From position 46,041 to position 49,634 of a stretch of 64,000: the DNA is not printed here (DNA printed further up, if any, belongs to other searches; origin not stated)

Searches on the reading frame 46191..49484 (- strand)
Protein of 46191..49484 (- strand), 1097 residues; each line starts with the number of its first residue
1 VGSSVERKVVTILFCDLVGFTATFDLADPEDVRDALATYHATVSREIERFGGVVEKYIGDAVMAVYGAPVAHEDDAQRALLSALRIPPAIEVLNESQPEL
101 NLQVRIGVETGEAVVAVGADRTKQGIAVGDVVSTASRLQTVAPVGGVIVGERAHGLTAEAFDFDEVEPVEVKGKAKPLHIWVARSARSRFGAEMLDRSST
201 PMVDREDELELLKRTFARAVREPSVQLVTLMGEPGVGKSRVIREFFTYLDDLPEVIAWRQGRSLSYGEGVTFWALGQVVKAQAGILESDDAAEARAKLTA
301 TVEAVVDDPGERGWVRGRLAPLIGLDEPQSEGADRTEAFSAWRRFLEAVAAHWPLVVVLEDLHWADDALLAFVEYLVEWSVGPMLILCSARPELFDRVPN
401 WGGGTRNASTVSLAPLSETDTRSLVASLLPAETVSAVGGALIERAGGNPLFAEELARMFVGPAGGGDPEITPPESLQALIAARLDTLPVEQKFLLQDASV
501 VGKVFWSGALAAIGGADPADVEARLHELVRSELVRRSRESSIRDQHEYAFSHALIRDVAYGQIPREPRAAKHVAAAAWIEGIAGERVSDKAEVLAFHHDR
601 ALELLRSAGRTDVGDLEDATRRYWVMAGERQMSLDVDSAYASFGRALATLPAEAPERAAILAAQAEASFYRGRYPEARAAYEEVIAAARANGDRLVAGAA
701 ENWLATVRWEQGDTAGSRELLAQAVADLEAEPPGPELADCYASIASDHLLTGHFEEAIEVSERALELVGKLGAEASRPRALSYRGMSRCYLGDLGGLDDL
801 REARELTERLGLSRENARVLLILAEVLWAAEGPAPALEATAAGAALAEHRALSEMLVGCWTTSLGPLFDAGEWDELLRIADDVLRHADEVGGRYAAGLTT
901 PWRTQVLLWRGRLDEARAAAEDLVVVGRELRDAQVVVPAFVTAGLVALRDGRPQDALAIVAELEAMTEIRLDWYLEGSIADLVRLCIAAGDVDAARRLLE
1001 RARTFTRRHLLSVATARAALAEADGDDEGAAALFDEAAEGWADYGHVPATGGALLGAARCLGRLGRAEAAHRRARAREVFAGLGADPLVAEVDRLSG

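Call 5: search_protein_families(library=pfam, proteins=[window:46191-49484:-], max_evalue=0.01)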
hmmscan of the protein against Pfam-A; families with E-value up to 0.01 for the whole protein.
window:46191-49484:- (1097 aa): 10 families
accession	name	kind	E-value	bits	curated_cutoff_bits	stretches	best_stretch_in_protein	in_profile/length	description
PF00211.25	Guanylate_cyc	-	4.1e-23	82.3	21.9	1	8-181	7-180/183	Adenylate and Guanylate cyclase catalytic domain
PF13191.12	AAA_16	-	1.8e-19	71.3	32.6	1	204-378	4-157/167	AAA ATPase domain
PF13424.12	TPR_12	-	1.3e-17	64.2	30.1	1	699-767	4-74/77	Tetratricopeptide repeat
PF17874.7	TPR_MalT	-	5.8e-11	42.7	45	2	880-1033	103-262/336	MalT-like TPR region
PF13401.12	AAA_22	-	0.0004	21.1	27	1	226-380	6-113/130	AAA domain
PF07719.23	TPR_2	-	0.0023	18.4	27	0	658-688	1-31/34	Tetratricopeptide repeat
PF00515.34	TPR_1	-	0.0067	16.7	27.8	0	665-686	8-29/34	Tetratricopeptide repeat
PF14559.12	TPR_19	-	0.0075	17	25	1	947-1018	1-66/68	Tetratricopeptide repeat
PF15611.11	EH_Signature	-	0.0081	15.9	27.5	0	726-849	41-136/423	EH_Signature domain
PF12862.13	ANAPC5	-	0.0085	16.6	23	0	661-706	43-86/91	Anaphase-promoting complex subunit 5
